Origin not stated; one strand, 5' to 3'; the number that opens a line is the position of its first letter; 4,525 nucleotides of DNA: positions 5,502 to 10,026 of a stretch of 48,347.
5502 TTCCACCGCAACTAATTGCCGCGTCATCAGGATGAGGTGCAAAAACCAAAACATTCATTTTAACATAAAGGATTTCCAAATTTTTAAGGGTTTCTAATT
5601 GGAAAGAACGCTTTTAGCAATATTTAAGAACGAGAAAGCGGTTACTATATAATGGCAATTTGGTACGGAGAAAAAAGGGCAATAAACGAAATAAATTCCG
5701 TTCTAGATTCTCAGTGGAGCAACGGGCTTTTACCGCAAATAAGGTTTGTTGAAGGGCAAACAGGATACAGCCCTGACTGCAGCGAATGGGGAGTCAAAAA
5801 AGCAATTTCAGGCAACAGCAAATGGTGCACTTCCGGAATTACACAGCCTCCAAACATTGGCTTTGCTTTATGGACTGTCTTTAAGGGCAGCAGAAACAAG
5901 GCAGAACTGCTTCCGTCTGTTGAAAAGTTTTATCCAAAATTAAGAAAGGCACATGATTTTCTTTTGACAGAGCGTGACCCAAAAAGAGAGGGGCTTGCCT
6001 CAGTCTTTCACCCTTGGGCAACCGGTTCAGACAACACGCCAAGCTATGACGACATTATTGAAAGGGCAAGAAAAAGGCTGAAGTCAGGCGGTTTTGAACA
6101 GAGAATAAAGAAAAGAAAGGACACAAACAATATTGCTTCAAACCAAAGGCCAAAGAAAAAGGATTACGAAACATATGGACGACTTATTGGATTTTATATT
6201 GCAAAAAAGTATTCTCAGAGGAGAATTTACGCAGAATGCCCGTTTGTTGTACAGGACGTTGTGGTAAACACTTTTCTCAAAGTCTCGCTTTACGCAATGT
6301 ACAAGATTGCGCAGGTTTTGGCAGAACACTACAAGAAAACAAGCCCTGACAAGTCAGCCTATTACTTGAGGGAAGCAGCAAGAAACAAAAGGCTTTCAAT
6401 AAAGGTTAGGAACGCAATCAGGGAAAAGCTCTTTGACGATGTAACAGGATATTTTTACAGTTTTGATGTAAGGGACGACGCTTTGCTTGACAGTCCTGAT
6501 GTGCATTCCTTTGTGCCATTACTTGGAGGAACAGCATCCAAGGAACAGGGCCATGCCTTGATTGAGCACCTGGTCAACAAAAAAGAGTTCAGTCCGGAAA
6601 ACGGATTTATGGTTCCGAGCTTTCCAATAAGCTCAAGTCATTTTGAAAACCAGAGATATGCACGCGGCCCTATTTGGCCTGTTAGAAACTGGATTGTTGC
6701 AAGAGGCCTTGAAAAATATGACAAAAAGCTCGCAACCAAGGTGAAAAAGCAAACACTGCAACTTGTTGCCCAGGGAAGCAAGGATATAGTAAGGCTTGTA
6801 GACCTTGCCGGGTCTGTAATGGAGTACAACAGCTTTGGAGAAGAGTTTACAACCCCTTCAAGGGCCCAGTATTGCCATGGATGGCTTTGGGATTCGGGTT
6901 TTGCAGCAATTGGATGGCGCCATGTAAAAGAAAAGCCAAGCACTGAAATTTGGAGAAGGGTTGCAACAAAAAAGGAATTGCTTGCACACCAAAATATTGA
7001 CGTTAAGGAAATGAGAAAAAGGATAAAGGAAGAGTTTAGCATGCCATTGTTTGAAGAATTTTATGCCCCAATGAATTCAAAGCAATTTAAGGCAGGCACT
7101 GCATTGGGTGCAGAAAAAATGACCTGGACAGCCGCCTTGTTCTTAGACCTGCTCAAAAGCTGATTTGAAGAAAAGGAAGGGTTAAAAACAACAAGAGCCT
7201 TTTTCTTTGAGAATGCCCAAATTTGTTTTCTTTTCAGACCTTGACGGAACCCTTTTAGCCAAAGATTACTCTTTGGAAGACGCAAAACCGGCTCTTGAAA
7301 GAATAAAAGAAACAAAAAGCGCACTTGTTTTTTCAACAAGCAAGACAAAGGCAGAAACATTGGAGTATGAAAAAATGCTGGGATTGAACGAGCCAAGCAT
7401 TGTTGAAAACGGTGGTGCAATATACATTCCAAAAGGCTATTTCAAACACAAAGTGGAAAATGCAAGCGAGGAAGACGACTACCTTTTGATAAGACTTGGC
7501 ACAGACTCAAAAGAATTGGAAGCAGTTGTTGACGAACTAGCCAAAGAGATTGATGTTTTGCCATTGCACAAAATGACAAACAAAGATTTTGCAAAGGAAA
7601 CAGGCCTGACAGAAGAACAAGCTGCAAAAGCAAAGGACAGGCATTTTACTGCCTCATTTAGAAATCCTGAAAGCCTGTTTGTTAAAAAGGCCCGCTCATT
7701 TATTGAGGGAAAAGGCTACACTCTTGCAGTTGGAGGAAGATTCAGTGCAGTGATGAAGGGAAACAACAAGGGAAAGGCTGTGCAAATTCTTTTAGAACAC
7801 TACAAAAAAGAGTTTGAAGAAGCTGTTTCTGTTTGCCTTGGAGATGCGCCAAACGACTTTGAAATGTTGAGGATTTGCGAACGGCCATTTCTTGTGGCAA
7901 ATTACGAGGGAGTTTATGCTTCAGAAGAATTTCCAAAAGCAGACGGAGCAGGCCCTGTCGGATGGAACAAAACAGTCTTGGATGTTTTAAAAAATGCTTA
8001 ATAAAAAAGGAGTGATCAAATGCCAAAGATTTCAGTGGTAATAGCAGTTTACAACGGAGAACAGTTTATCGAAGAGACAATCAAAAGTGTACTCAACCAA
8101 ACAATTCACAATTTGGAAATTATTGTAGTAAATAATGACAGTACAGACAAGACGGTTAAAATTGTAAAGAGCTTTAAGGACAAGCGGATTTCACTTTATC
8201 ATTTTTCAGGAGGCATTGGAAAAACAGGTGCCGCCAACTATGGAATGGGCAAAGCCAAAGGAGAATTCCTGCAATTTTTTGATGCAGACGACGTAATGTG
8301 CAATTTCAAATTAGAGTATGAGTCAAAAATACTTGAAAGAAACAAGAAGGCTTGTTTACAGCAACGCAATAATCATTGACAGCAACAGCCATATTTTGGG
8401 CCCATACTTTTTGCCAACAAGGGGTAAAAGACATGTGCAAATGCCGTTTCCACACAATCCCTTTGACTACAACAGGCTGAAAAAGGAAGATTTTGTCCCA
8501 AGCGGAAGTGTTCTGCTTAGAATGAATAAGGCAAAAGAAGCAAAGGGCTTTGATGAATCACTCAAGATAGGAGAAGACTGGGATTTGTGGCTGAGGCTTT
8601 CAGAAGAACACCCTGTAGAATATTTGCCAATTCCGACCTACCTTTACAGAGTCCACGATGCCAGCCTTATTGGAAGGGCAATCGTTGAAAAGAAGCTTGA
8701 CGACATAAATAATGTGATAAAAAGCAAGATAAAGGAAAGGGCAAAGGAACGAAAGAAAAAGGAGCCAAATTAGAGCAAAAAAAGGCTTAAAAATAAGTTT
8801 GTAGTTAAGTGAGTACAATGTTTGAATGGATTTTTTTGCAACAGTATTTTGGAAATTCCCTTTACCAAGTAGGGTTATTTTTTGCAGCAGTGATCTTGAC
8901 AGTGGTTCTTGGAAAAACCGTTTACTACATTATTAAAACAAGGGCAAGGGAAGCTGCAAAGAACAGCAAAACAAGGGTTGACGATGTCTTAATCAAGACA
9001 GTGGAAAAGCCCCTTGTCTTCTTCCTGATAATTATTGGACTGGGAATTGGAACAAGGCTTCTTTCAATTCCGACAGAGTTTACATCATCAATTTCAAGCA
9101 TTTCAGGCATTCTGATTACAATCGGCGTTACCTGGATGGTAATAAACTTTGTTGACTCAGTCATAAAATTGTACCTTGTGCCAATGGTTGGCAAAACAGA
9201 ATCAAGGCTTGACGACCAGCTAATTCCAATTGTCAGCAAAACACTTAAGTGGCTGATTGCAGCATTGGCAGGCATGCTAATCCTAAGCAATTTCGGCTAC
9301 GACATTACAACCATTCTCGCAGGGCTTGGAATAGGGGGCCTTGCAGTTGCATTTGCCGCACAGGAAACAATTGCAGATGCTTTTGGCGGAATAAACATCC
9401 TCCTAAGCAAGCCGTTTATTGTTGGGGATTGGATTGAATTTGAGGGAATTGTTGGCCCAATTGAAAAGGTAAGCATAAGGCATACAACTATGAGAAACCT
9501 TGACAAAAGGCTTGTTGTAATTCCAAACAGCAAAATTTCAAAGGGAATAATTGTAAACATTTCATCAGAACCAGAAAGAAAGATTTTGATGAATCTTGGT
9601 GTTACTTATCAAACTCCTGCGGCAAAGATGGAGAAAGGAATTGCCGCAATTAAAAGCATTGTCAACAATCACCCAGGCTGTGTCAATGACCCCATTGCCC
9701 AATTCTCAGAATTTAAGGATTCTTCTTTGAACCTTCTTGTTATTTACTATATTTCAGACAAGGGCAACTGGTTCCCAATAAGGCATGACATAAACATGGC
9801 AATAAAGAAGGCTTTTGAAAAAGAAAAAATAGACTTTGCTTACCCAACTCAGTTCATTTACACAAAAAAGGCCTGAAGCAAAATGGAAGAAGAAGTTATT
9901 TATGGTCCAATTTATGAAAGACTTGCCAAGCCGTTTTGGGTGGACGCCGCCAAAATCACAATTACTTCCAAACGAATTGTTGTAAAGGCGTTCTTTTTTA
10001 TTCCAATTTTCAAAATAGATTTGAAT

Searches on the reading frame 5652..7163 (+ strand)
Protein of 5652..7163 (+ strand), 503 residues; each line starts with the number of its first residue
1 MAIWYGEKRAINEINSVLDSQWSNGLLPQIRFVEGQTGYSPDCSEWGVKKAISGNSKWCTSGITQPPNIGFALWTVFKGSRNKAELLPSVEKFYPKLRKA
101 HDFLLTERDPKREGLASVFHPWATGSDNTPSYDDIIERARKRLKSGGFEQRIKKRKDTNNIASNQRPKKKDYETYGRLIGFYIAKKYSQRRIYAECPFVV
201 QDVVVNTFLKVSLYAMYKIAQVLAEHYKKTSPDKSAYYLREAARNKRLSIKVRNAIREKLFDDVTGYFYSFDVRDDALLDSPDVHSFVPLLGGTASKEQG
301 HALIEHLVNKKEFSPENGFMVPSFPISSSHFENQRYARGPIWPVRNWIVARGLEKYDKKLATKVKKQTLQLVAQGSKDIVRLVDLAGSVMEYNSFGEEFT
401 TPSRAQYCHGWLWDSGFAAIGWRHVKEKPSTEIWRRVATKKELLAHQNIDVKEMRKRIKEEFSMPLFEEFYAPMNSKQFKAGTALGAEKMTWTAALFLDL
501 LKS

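Call 63: search_protein_families(library=pfam, max_evalue=0.001, proteins=[window:5652-7163:+])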
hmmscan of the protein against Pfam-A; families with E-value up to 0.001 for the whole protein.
window:5652-7163:+ (503 aa): 3 families
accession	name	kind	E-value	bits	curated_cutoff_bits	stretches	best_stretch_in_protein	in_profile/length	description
PF22422.2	MGH1-like_GH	-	2.2e-60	205.6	27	1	4-375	18-332/356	Mannosylglycerate hydrolase MGH1-like glycoside hydrolase domain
PF01204.24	Trehalase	-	2.3e-07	30.5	21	1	216-372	313-462/512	Trehalase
PF03200.22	Glyco_hydro_63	-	0.00012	21.4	22.4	0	400-463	82-148/492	Glycosyl hydrolase family 63 C-terminal domain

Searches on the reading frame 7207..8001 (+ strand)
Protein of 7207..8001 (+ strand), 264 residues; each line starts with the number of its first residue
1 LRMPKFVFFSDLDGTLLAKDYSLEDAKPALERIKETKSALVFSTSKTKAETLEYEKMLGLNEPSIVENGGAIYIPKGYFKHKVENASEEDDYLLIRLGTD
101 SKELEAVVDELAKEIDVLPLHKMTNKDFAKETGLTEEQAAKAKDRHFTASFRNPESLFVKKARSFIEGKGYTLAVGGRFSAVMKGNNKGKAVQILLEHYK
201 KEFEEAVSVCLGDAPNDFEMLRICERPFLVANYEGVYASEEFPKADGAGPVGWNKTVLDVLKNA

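Call 63: search_protein_families(library=pfam, max_evalue=0.001, proteins=[window:7207-8001:+])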
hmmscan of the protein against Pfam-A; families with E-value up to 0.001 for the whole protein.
window:7207-8001:+ (264 aa): 4 families
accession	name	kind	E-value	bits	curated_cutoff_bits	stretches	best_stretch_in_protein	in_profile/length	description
PF08282.18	Hydrolase_3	-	2.1e-17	64.2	20.9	1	8-232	1-230/255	haloacid dehalogenase-like hydrolase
PF05116.19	S6PP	-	3.4e-09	37.1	20.3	0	5-66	2-64/247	Sucrose-6F-phosphate phosphohydrolase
PF13344.12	Hydrolase_6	-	0.00055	20.4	27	0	8-58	1-51/101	Haloacid dehalogenase-like hydrolase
PF12710.13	HAD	-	0.00076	20.4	27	0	176-222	141-189/189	haloacid dehalogenase-like hydrolase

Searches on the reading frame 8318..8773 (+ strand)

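Call 63: search_protein_families(library=pfam, max_evalue=0.001, proteins=[window:8318-8773:+])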
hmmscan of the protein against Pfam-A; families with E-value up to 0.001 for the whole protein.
window:8318-8773:+ (151 aa): 1 family
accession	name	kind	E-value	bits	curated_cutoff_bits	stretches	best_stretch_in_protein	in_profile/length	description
PF10111.15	Glyco_tranf_2_2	-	9.8e-05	22.4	27.3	1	53-118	156-223/276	Glycosyltransferase like family 2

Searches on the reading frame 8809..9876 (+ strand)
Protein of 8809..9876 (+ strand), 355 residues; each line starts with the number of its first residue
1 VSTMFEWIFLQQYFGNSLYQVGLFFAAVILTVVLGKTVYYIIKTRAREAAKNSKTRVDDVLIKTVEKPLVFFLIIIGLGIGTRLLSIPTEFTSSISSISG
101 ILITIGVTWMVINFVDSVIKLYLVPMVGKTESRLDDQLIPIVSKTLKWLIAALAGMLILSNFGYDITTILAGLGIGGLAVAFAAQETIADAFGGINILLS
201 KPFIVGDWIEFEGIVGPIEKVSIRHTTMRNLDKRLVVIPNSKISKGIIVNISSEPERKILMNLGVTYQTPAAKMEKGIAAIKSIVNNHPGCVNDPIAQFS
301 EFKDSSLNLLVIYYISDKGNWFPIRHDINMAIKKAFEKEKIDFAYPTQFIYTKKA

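Call 63: search_protein_families(library=pfam, max_evalue=0.001, proteins=[window:8809-9876:+])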
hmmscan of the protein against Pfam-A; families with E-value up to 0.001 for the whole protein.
window:8809-9876:+ (355 aa): 3 families
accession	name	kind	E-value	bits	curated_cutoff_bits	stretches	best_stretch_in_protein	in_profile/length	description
PF00924.24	MS_channel_2nd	-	1.1e-19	70.7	20.2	1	187-252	2-67/68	Mechanosensitive ion channel, beta-domain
PF21082.3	MS_channel_3rd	-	2e-13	51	21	1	261-343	3-88/88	Mechanosensitive ion channel MscS, C-terminal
PF21088.3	MS_channel_1st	-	5.6e-10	39.4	23.1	1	146-185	3-42/42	Mechanosensitive ion channel, transmembrane helices 2/3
